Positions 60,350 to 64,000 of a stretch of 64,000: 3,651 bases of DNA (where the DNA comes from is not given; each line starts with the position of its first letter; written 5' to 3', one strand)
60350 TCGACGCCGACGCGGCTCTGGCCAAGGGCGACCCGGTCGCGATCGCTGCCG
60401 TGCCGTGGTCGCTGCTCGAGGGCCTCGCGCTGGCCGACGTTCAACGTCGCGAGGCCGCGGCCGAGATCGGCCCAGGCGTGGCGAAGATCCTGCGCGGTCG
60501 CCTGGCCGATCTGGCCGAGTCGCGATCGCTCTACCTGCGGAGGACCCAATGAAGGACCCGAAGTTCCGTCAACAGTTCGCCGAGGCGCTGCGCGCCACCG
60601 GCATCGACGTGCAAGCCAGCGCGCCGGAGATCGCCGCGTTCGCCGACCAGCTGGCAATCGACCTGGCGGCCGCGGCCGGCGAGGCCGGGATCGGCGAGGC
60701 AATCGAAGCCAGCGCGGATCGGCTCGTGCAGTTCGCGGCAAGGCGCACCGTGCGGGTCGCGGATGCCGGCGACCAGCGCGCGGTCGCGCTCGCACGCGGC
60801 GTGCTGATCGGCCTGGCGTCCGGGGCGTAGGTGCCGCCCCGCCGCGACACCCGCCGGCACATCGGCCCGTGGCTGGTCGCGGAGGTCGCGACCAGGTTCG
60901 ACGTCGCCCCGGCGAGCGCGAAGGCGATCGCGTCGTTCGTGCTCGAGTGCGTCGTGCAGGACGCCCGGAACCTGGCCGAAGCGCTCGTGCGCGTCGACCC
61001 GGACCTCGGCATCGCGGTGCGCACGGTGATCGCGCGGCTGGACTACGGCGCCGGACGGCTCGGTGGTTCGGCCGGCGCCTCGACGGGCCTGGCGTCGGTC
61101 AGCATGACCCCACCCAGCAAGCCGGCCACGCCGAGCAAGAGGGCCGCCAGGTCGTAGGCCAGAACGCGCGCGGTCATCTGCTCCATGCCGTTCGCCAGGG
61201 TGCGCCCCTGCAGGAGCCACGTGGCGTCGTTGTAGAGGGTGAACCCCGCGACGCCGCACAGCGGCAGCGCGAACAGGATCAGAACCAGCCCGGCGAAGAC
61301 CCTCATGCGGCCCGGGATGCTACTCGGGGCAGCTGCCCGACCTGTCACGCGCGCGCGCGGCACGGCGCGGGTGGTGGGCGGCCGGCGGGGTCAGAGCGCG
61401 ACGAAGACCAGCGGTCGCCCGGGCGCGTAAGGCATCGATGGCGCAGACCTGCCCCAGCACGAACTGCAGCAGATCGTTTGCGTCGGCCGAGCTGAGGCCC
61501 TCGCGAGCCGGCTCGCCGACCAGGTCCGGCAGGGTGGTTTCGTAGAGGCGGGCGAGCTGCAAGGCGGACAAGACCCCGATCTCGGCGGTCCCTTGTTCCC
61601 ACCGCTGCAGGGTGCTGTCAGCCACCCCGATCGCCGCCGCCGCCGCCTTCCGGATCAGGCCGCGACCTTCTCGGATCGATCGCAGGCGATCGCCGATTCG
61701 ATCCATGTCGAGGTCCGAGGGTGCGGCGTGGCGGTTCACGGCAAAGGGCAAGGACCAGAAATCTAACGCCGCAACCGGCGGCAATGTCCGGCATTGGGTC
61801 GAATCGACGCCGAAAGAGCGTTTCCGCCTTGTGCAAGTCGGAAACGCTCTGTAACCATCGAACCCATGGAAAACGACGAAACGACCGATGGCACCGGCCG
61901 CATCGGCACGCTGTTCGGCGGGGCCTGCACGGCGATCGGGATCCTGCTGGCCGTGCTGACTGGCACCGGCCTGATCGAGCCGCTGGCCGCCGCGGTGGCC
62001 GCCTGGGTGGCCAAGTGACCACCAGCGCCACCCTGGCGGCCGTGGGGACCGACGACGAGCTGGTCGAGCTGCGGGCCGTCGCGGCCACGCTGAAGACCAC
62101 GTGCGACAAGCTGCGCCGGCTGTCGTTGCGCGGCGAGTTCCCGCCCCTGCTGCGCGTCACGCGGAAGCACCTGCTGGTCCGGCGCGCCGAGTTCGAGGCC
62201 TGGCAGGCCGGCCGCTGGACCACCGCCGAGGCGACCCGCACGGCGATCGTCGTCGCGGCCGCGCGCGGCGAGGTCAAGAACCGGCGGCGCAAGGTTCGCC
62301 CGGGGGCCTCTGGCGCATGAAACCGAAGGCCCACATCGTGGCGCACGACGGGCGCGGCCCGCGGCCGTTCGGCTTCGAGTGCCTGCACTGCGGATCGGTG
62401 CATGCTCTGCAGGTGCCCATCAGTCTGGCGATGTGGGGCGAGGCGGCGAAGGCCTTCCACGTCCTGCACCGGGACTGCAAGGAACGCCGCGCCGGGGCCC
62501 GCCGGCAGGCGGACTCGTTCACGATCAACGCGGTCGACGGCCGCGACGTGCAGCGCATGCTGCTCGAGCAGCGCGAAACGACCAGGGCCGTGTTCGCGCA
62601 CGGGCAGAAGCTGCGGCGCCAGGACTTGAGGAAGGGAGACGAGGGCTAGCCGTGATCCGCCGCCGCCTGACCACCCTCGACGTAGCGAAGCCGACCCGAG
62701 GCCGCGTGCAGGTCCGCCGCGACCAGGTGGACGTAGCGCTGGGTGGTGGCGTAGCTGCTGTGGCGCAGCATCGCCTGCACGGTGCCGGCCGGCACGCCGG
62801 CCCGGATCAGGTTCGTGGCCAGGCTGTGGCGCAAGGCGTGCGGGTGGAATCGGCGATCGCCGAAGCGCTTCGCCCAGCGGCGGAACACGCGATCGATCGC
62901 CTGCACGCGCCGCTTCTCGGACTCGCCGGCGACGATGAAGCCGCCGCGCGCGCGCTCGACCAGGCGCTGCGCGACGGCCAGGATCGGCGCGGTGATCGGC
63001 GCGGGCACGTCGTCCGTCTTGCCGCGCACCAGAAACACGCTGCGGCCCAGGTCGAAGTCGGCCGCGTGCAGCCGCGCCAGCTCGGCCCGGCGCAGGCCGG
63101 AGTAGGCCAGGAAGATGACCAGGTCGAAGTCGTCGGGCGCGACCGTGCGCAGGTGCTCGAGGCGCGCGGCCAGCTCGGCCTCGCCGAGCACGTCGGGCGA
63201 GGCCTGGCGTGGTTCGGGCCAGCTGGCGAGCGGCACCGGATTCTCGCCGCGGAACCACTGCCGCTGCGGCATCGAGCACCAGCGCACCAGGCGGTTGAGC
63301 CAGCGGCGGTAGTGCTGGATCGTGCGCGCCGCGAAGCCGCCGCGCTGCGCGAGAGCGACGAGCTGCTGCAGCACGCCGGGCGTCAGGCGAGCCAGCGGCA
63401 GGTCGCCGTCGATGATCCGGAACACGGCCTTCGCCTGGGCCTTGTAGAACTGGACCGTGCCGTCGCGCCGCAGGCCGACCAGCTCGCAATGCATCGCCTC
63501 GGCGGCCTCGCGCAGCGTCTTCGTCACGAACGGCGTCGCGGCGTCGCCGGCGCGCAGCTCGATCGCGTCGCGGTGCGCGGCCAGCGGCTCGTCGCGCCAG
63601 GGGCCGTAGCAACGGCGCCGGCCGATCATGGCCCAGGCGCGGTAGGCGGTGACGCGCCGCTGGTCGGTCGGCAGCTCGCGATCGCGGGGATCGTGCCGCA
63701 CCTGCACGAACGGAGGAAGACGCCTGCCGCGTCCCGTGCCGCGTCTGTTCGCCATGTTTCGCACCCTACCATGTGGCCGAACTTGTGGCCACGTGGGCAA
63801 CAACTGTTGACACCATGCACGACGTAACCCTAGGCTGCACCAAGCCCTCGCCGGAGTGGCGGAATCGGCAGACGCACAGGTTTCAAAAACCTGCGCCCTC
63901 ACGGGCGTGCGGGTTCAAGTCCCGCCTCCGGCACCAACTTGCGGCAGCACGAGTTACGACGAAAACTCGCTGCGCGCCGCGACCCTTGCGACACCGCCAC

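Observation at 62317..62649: Lysogeny-module ORF carries a near-identical copy of the tape measure protein C-terminus (62515-62610 versus 51598-51693)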

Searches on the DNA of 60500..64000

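Call 57: search_rna_families(source=window, start=60500, end=64000, threshold=evalue, max_evalue=0.1)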
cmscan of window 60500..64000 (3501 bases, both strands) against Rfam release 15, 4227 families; matches with E-value up to 0.1: 1.
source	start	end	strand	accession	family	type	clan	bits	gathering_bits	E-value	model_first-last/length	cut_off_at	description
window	63850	63933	+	RF00005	tRNA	Gene; tRNA;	CL00001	57.7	29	4.2e-11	1-71/71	no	tRNA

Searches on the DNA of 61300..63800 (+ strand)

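Call 11: search_dna_similar(query=window:61300-63800:+, collection=phages, mode=distant)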
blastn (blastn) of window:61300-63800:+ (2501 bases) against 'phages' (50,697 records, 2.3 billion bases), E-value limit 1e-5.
No match.
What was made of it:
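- Tried and rejected: Phage database. blastn of 61300-63800 against GenBank phages gave no match (call 11).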

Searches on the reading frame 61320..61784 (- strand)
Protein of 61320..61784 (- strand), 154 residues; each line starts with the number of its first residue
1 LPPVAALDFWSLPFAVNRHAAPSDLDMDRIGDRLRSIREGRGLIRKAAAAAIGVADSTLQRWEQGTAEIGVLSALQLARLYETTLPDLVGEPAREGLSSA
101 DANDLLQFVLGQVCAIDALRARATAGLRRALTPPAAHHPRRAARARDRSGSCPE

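Call 8: search_protein_families(library=pfam, proteins=[window:61320-61784:-], max_evalue=0.01)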
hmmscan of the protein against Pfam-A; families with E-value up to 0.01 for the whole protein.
window:61320-61784:- (154 aa): 3 families
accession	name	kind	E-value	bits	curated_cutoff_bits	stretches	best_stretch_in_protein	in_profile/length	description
PF01381.28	HTH_3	-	3.1e-09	37.2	23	1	34-88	1-55/55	Helix-turn-helix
PF13560.12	HTH_31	-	4.8e-08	33.6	27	1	30-87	2-59/64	Helix-turn-helix domain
PF12844.13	HTH_19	-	0.0072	16.7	30.2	0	31-82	1-52/64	Helix-turn-helix domain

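Call 9: search_protein_families(library=phrogs, proteins=[window:61320-61784:-], max_evalue=0.01)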
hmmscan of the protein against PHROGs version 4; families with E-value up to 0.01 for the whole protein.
window:61320-61784:- (154 aa): 13 families
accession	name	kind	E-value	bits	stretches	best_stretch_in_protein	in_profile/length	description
phrog_5823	-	transcription regulation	3.1e-09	37.5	1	28-103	5-82/404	transcriptional regulator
phrog_8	-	transcription regulation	1.8e-08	35.2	1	25-92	72-139/346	transcriptional regulator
phrog_2328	-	transcription regulation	3.8e-07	30.9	1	26-85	12-71/128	transcriptional repressor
phrog_2967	-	transcription regulation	2e-06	28.5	1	27-92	8-73/225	transcriptional regulator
phrog_4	-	transcription regulation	2.4e-06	27.8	1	26-90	133-193/400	transcriptional repressor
phrog_5119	-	unknown function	3.1e-05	24.8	1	30-83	54-107/152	-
phrog_3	-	transcription regulation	8.8e-05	23.4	1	26-91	85-148/430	transcriptional repressor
phrog_6962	-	unknown function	0.00018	22.7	1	30-78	2-50/73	-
phrog_2104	-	unknown function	0.00049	21.3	1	33-66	43-76/103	-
phrog_955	-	DNA, RNA and nucleotide metabolism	0.00096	19.9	1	28-75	23-72/142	HTH DNA binding protein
phrog_147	-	transcription regulation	0.002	19.5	1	28-78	3-54/100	transcriptional regulator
phrog_2439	-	transcription regulation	0.0024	17.8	1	30-78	8-56/367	transcriptional regulator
phrog_1994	-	DNA, RNA and nucleotide metabolism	0.0055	17.7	1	32-91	2-61/170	DNA binding protein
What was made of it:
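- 61320..61706 (-): cI-like HTH_3 repressor, divergent from the ORF110 operon. PF01381 and PHROG repressor families (calls 8, 9).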

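Call 65: search_protein_families(library=padloc, proteins=[window:61320-61706:-], max_evalue=0.01)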
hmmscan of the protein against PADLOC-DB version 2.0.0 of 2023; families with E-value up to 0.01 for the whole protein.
window:61320-61706:- (128 aa): 5 families
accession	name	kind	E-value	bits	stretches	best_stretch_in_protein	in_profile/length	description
PDLC03951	RmrA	-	0.00031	17.8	1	5-48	10-53/400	-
PDLC03956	RmrA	-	0.00043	17.5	1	4-43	9-49/399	-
PDLC03948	RmrA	-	0.00064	16.7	1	5-41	10-46/397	-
PDLC02926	HTH_VI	-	0.0022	16.2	1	4-44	2-42/92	-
PDLC03947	RmrA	-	0.0036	14.2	1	4-45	12-53/383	-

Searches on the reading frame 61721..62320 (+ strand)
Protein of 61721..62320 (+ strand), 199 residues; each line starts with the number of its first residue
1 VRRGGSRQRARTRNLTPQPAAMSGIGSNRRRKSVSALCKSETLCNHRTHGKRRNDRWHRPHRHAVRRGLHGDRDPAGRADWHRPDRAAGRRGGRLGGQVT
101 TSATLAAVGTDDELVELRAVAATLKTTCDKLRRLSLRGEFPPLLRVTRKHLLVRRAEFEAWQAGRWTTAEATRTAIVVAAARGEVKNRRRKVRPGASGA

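Call 8: search_protein_families(library=pfam, proteins=[window:61721-62320:+], max_evalue=0.01)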
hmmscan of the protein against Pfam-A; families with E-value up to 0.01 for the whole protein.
window:61721-62320:+ (199 aa): 1 family
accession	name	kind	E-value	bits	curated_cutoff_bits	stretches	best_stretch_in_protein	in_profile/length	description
PF12728.13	HTH_17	-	0.0055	17.4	27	1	120-164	7-49/51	Helix-turn-helix domain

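Call 9: search_protein_families(library=phrogs, proteins=[window:61721-62320:+], max_evalue=0.01)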
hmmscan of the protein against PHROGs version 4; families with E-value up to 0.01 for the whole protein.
window:61721-62320:+ (199 aa): 1 family
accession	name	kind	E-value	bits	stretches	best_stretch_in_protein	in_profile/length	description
phrog_66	-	integration and excision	3e-05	24.9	1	101-181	80-159/412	excisionase and transcriptional regulator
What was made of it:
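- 62015..62320 (+): Xis-like HTH_17 gene (101 aa). Its stop overlaps the ORF110 start (ATGA). PF12728 and phrog_66 hits (calls 8, 9).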

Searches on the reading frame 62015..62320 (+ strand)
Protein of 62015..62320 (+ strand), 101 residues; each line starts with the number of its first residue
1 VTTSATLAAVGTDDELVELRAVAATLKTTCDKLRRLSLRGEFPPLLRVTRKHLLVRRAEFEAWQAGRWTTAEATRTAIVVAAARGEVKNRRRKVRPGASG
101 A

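Call 65: search_protein_families(library=padloc, proteins=[window:62015-62320:+], max_evalue=0.01)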
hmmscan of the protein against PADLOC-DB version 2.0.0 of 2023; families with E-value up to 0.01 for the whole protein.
window:62015-62320:+ (101 aa): 0 families

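Call 66: search_protein_families(library=ncbifam, proteins=[window:62015-62320:+], max_evalue=0.01)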
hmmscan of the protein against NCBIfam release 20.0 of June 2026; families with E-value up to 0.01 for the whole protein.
window:62015-62320:+ (101 aa): 0 families
